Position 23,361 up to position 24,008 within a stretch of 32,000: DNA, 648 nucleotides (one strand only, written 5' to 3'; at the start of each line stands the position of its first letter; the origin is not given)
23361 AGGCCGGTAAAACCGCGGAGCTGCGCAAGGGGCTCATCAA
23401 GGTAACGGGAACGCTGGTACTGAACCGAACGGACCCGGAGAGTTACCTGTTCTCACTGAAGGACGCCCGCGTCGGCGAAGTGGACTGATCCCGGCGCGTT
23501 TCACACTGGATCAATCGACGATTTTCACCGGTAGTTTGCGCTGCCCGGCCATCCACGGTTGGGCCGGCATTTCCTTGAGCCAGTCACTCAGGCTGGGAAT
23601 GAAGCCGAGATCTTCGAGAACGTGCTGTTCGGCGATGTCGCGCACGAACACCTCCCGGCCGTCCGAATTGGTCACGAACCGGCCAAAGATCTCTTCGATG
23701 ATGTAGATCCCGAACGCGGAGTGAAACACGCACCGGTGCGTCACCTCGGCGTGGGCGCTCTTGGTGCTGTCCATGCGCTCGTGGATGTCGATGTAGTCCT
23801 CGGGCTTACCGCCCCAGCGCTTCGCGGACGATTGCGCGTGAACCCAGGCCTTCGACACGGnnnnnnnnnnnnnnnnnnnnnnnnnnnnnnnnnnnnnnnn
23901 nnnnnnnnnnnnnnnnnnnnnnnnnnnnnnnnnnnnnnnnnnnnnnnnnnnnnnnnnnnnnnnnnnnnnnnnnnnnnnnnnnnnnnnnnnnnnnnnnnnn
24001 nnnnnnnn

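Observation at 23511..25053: Translationally coupled three-gene operon of unknown function sharing a novel NPF/WW/AVW module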

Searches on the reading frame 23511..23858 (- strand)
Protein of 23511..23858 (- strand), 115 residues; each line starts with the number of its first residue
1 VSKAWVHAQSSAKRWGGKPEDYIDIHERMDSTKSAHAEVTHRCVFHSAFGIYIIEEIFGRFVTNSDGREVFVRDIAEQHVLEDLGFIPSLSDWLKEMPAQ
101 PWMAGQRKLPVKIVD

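Call 3: search_protein_families(library=pfam, proteins=[window:23511-23858:-], max_evalue=1)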
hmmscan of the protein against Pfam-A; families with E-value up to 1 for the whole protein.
window:23511-23858:- (115 aa): 3 families
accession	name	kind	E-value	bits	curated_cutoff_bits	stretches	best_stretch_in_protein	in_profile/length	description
PF21866.1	DUF6915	-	2.1e-44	150.2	27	1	3-103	2-102/102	Domain of unknown function (DUF6915)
PF09641.16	DUF2026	-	0.027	14.6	25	1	20-65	3-49/205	Protein of unknown function (DUF2026)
PF07410.16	Phage_Gp111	-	0.097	13.7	27.1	1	1-29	3-31/117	Streptococcus thermophilus bacteriophage Gp111 protein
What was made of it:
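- Checked: g3 family. g3 matches DUF6915, PF21866, E 2.1e-44, across the full length of the model (call 3).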

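Call 4: search_protein_families(library=phrogs, proteins=[window:23511-23858:-], max_evalue=1)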
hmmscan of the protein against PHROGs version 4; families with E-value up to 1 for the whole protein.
window:23511-23858:- (115 aa): 5 families
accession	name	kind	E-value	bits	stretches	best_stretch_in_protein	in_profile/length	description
phrog_8143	-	unknown function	2.5e-45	154.6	1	1-111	1-116/130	-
phrog_19073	-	unknown function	1.8e-18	67.8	1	3-76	2-72/116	-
phrog_36374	-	unknown function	0.057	14.7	1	46-79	8-40/68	-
phrog_8738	-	unknown function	0.12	13.4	1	8-25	20-37/50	-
phrog_8487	-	unknown function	0.23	12.6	1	1-31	6-36/111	-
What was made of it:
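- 23511..23858 (-): g3: a 115-aa DUF6915 protein, the slowly evolving core of the operon. PF21866 E 2.1e-44 (call 3). phrog_8143 E 2.5e-45 (call 4).
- On DUF6915 (PF21866), for g3: 150.2 bits, E 2.1e-44, model positions 2-102 of 102 (call 3). phrog_8143 E 2.5e-45 (call 4).
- Closest known: DUF6915. Same: g3 matches the model over its full length at 150 bits (calls 3, 4).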

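Call 5: search_protein_families(library=ncbifam, proteins=[window:23511-23858:-], max_evalue=1)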
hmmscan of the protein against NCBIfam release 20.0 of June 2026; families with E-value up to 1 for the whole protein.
window:23511-23858:- (115 aa): 0 families

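Call 6: search_protein_families(library=padloc, proteins=[window:23511-23858:-], max_evalue=1)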
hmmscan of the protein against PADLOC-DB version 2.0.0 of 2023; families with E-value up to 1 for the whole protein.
window:23511-23858:- (115 aa): 0 families
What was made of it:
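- On Any catalogued domain, for the g1/g2 module: NCBIfam and PADLOC: none (calls 5, 6).
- On Type II toxin-antitoxin system: Pfam, NCBIfam and PADLOC give no such domain for g1, g2 or g3 (calls 3, 5, 6).
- No HTH, RHH or AbrB-type DNA-binding domain was found, and there is no PADLOC, Pfam or NCBIfam match to any toxin or antitoxin (calls 3, 5, 6).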

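Call 14: search_solved_structures(query=window:23511-23858:-, max_evalue=10)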
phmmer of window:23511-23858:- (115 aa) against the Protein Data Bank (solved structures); distinct sequences matched with E-value up to 10: 0.

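Call 20: search_dna_similar(query=window:23511-23858:-, collection=phages, mode=protein, max_rows=30, max_evalue=0.001)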
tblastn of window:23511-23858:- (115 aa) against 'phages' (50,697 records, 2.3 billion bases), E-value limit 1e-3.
Records with a match: 127; places in all: 128; records where one place covers at least 80% of the query: 126.
Best place of each record, by identity: <60% 127.
By first word of the organism name: Streptomyces 90; Bacillus 13; Gordonia 12; Sinorhizobium 4; Microbacterium 3; Synechococcus 2; Ralstonia 1; uncultured 1; Stenotrophomonas 1.
By host as written in the record: Streptomyces griseus ATCC 10137 39; Streptomyces lividans JI 1326 29; Gordonia terrae 3612 12; Bacillus anthracis Sterne 6; Sinorhizobium meliloti 4; Streptomyces viridochromogenes DSM40736 4; Bacillus anthracis 4; Streptomyces sanglieri UNT16F27A 4; and 14 more.
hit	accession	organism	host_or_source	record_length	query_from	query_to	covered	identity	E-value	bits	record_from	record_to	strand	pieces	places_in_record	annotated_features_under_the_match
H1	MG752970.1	Ralstonia phage RsoM2USA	Ralstonia solanacearum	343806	3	108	92%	53.8%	8e-38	139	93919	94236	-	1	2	hypothetical protein (x2)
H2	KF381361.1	Sinorhizobium phage phiM12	Sinorhizobium meliloti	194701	6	106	88%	55.4%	6e-33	125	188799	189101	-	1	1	hypothetical protein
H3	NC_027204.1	Sinorhizobium phage phiM12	Sinorhizobium meliloti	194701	6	106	88%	55.4%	6e-33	125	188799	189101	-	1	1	hypothetical protein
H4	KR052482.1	Sinorhizobium phage phiN3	Sinorhizobium meliloti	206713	6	106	88%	55.4%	6e-33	125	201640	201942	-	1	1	hypothetical protein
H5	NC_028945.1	Sinorhizobium phage phiN3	Sinorhizobium meliloti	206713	6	106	88%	55.4%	6e-33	125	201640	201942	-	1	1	hypothetical protein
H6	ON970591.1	Streptomyces phage Angela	Streptomyces griseus ATCC 10137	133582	1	115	100%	47.5%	2e-29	115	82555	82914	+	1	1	129: hypothetical protein | 128: hypothetical protein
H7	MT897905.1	Streptomyces phage MulchMansion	Streptomyces viridochromogenes DSM40736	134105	1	115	100%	47.5%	2e-29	115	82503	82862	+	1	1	128: hypothetical protein | 127: hypothetical protein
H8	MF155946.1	Streptomyces phage Mildred21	Streptomyces viridochromogenes DSM40736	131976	1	115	100%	46.7%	9e-29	114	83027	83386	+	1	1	hypothetical protein (x2)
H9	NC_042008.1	Streptomyces phage Mildred21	Streptomyces viridochromogenes DSM40736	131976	1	115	100%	46.7%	9e-29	114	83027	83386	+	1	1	hypothetical protein (x2)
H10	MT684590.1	Streptomyces phage LilMartin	Streptomyces viridochromogenes DSM40736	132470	1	115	100%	46.7%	9e-29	114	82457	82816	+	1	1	128: hypothetical protein | 127: hypothetical protein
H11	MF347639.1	Streptomyces phage Samisti12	Streptomyces griseus ATCC 10137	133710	1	115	100%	46.7%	5e-28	112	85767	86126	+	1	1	hypothetical protein (x2)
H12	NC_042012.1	Streptomyces phage Samisti12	Streptomyces griseus ATCC 10137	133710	1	115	100%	46.7%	5e-28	112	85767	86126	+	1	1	hypothetical protein (x2)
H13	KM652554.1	Streptomyces phage Jay2Jay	Streptomyces lividans JI1326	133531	1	115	100%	46.7%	6e-28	111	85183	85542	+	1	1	133: hypothetical protein | 132: hypothetical protein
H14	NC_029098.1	Streptomyces phage Jay2Jay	Streptomyces lividans JI1326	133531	1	115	100%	46.7%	6e-28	111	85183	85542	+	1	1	133: hypothetical protein | 132: hypothetical protein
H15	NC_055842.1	Streptomyces phage Bmoc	Streptomyces griseofuscus ATCC 23916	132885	1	115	100%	46.7%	1e-27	110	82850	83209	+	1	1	132: hypothetical protein | 131: hypothetical protein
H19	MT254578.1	Bacillus phage Izhevsk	Bacillus cereus VKM B-370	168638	1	108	94%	49.1%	2e-28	112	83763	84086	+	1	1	hypothetical protein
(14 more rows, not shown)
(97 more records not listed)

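Call 23: get_annotated_region(hit=H1, flank=4000)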
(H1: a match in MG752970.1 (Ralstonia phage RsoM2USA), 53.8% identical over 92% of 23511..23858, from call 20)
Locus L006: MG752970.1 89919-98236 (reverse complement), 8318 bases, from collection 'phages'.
description: Ralstonia phage RsoM2USA, complete genome.
organism: Ralstonia phage RsoM2USA (NCBI taxid 2070027)
taxonomy: Viruses; Duplodnaviria; Heunggongvirae; Uroviricota; Caudoviricetes
host: Ralstonia solanacearum; source: soil; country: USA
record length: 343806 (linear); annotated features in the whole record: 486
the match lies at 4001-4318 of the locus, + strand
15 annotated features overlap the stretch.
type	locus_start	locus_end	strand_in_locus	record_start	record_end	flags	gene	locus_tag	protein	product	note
CDS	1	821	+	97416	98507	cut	-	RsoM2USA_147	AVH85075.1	hypothetical protein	-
CDS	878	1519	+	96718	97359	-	-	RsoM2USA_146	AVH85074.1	hypothetical protein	-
CDS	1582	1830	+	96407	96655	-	-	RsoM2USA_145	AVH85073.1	hypothetical protein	-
CDS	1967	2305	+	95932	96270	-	-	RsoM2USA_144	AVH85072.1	hypothetical protein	-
CDS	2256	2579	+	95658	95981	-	-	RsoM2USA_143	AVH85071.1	hypothetical protein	-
CDS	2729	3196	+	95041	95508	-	-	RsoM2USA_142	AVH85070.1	hypothetical protein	-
CDS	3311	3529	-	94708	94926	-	-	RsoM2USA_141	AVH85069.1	hypothetical protein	-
CDS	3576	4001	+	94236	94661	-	-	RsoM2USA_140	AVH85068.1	hypothetical protein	-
CDS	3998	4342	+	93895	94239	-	-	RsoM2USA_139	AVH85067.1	hypothetical protein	-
CDS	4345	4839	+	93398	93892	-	-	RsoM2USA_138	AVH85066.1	hypothetical protein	-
CDS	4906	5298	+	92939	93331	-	-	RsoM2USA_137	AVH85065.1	hypothetical protein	-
CDS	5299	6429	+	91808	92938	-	-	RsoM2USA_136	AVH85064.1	hypothetical protein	-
CDS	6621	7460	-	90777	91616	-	-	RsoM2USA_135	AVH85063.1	hypothetical protein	-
CDS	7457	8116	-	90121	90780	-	-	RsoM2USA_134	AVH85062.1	hypothetical protein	-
CDS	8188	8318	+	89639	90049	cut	-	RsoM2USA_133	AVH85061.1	hypothetical protein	-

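Call 24: get_annotated_region(hit=H6, flank=4000)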
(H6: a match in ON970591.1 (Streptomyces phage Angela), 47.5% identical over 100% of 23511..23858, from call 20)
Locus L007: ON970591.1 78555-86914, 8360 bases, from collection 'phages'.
description: Streptomyces phage Angela, complete genome.
organism: Streptomyces phage Angela (NCBI taxid 2965223)
taxonomy: Viruses; Duplodnaviria; Heunggongvirae; Uroviricota; Caudoviricetes; Stanwilliamsviridae; Boydwoodruffvirinae; Samistivirus
host: Streptomyces griseus ATCC 10137; source: soil; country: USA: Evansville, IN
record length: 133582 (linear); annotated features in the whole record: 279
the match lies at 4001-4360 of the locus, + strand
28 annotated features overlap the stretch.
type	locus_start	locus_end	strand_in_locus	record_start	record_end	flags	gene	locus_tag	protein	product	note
CDS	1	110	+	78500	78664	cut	119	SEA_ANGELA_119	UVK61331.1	hypothetical protein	-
CDS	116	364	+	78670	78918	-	120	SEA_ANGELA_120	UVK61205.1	hypothetical protein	-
tRNA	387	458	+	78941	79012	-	121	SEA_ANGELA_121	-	tRNA-Asp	tRNA-Asp(gtc)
CDS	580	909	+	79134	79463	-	122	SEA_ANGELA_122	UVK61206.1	hypothetical protein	-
CDS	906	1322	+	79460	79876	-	123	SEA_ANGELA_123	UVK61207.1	hypothetical protein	-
CDS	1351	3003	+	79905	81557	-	124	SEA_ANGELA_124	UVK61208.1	Ro-like RNA binding protein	-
CDS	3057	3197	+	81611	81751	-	125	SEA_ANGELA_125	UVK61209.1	membrane protein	-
CDS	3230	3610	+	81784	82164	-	126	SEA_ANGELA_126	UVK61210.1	HNH endonuclease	-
CDS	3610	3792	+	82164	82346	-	127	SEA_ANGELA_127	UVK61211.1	hypothetical protein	-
CDS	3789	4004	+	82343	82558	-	128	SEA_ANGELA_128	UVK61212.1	hypothetical protein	-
CDS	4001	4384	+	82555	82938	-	129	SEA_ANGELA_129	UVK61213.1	hypothetical protein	-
CDS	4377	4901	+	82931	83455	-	130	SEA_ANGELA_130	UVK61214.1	hypothetical protein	-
CDS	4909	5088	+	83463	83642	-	131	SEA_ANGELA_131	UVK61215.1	hypothetical protein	-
CDS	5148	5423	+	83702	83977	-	132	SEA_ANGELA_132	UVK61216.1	hypothetical protein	-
tRNA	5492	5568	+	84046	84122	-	133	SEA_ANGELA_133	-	tRNA-Glu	tRNA-Glu(ctc)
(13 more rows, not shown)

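Call 34: get_annotated_region(hit=H2, flank=3000)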
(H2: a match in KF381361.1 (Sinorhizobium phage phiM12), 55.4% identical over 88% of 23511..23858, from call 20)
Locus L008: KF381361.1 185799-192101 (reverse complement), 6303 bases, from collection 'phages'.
description: Sinorhizobium phage phiM12, complete genome.
organism: Sinorhizobium phage phiM12 (NCBI taxid 1357423)
taxonomy: Viruses; Duplodnaviria; Heunggongvirae; Uroviricota; Caudoviricetes; Emdodecavirus; Emdodecavirus M12
host: Sinorhizobium meliloti; source: -; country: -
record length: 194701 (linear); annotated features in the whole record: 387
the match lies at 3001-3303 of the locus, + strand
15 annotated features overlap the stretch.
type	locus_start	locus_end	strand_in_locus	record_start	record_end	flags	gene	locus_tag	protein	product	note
CDS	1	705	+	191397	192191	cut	-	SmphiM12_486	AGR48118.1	putative homing endonuclease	contains domains GIY-YIG_SegABCDEFG[cd10444], N-terminal catalytic GIY-YIG domain of bacteriophage T4 segABCDEFG gene ...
CDS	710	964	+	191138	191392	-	-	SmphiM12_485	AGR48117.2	hypothetical protein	contains domain AAA_33[pfam13671], AAA domain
CDS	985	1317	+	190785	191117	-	-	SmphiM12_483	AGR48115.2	hypothetical protein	-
CDS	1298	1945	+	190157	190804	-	-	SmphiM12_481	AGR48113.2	hypothetical protein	-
CDS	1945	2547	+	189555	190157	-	-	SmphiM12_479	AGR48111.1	metallophosphoesterase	contains domain MPP_AQ1575[cd07390], Aquifex aeolicus AQ1575 and related proteins, metallophosphatase domain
CDS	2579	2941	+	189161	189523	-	-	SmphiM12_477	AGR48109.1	hypothetical protein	-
CDS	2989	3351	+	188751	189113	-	-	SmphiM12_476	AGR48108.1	hypothetical protein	-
CDS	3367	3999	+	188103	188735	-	-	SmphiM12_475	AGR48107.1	hypothetical protein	similar to enoyl-CoA hydratase/carnithine racemase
CDS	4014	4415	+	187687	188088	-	-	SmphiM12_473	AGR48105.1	hypothetical protein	-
CDS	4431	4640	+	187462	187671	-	-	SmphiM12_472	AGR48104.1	hypothetical protein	-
CDS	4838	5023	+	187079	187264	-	-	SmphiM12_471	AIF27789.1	hypothetical protein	-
CDS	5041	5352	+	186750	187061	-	-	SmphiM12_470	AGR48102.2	hypothetical protein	-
CDS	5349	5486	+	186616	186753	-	-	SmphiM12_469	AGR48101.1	hypothetical protein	-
CDS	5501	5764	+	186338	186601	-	-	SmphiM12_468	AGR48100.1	hypothetical protein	-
CDS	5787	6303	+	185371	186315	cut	-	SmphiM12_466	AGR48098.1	hypothetical protein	-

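Call 35: get_annotated_region(hit=H19, flank=3000)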
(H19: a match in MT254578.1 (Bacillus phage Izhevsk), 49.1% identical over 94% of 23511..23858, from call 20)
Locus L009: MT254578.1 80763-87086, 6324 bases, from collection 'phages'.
description: Bacillus phage Izhevsk, complete genome.
organism: Bacillus phage Izhevsk (NCBI taxid 2724322)
taxonomy: Viruses; Duplodnaviria; Heunggongvirae; Uroviricota; Caudoviricetes; Joanripponvirinae; Tsamsavirus; Tsamsavirus izhevsk
host: Bacillus cereus VKM B-370; source: soil sample; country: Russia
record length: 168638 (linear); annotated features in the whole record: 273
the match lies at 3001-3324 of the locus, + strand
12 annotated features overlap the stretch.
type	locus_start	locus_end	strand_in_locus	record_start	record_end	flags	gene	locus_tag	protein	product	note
CDS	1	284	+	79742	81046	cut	-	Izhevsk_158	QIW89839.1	DNA ligase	-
CDS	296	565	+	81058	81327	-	-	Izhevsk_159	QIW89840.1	hypothetical protein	-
CDS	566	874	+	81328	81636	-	-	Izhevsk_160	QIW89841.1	hypothetical protein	-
CDS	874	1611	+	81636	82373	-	-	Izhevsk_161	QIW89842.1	GIY-YIG endonuclease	-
CDS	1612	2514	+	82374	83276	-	-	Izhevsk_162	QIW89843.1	RNA ligase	-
CDS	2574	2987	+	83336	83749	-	-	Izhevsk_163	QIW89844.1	hypothetical protein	-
CDS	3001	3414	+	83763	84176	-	-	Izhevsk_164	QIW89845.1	hypothetical protein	-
CDS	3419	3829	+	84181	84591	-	-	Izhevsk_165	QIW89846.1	putative signal peptide-containing lipoprotein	-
CDS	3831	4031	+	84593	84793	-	-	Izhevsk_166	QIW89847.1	putative signal peptide-containing lipoprotein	-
CDS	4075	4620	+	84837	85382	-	-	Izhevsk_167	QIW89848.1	DUF1273 domain-containing protein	-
CDS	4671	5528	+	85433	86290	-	-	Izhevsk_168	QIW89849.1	phosphoribosylpyrophosphate synthetase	-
CDS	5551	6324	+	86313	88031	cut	-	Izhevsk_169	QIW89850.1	nicotinate phosphoribosyltransferase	-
